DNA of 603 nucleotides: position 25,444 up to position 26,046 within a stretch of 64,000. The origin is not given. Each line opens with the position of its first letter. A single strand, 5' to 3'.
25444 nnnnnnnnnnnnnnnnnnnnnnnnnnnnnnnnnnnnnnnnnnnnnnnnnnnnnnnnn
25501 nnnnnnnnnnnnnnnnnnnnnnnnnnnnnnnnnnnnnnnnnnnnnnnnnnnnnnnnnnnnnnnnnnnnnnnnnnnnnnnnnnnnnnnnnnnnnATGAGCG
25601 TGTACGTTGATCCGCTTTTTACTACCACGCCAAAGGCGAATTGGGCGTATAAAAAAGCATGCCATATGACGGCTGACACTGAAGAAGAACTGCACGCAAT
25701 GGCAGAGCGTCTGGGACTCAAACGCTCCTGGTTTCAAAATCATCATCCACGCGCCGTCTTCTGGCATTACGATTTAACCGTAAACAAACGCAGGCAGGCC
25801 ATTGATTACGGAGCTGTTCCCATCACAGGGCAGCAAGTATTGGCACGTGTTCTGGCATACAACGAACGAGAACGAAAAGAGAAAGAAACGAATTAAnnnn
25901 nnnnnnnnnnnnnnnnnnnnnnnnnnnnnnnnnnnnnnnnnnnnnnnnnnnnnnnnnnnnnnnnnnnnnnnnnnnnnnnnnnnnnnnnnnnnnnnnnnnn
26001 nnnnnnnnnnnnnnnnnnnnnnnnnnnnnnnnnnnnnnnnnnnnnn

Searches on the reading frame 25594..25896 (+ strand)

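Call 5: search_protein_families(library=pfam, max_evalue=0.1, proteins=[window:25594-25896:+])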
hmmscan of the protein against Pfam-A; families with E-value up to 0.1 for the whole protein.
window:25594-25896:+ (100 aa): 1 family
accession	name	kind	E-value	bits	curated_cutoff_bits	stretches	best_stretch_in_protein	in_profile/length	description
PF13223.11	DUF4031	-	1.3e-21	77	25.6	1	3-86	1-73/76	Protein of unknown function (DUF4031)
